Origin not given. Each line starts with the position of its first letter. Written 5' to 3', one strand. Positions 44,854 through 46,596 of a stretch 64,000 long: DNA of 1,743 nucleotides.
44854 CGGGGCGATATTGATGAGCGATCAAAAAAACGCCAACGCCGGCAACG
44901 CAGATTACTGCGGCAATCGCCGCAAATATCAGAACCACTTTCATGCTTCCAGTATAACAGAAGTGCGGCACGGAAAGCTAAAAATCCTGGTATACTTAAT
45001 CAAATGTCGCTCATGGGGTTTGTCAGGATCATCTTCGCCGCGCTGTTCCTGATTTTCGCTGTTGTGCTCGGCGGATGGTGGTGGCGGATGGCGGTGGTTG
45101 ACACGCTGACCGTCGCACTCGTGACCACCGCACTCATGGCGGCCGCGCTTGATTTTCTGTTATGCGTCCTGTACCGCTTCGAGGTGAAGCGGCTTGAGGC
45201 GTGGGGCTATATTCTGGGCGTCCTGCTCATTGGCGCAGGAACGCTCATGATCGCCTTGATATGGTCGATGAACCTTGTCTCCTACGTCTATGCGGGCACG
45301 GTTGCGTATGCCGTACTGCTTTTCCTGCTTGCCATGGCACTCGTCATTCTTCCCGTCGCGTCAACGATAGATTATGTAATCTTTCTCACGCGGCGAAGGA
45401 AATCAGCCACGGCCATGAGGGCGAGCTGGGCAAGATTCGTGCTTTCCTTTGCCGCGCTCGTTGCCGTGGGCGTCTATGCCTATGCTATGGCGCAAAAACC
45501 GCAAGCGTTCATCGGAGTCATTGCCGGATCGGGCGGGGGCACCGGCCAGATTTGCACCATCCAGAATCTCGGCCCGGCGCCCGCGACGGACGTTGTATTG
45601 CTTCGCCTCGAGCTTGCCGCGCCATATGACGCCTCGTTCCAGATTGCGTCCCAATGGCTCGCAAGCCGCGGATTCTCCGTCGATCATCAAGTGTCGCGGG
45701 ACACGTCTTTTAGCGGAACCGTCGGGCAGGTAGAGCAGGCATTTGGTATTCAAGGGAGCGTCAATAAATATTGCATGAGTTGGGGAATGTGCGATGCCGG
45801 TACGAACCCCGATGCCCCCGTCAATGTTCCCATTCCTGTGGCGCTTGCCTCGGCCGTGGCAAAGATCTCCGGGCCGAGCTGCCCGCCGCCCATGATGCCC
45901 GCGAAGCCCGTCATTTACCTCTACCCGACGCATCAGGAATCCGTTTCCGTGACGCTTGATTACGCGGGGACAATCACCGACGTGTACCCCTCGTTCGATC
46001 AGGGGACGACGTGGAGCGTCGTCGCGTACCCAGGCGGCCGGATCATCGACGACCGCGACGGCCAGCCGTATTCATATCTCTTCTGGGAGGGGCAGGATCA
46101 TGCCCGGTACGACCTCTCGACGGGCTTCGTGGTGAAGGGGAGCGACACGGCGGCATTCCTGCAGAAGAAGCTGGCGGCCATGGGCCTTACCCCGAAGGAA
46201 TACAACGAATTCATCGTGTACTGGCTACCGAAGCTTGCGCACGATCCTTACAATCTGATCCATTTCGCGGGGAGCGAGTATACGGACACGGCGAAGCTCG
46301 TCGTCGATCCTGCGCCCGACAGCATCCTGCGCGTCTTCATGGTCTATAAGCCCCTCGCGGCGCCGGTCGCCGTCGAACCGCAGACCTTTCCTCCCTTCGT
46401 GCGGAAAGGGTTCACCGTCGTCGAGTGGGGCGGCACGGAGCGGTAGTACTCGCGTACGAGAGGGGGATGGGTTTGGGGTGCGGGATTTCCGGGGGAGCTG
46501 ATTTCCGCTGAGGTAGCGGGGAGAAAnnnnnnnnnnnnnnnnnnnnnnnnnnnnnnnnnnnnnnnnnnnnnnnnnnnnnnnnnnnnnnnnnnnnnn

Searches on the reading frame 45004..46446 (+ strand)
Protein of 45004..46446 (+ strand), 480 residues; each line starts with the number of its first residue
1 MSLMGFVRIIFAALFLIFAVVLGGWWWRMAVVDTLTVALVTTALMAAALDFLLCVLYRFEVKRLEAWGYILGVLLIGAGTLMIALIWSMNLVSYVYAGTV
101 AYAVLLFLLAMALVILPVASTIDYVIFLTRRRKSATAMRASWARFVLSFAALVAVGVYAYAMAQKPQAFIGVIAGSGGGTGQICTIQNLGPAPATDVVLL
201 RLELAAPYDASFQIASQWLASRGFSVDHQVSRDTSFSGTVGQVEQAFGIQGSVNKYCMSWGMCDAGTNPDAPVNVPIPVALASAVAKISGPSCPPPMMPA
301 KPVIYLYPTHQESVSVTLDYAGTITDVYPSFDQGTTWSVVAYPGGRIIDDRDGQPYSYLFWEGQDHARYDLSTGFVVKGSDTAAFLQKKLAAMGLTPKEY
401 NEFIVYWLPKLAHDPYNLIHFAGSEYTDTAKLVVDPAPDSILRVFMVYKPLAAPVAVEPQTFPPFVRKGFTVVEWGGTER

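Call 7: search_protein_families(library=pfam, proteins=[window:45004-46446:+], max_evalue=0.01)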
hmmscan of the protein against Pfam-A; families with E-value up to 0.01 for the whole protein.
window:45004-46446:+ (480 aa): 1 family
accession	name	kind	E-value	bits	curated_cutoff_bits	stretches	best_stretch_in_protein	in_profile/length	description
PF09286.16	Pro-kuma_activ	-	0.00078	20.2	23.5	1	204-250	56-104/143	Pro-kumamolisin, activation domain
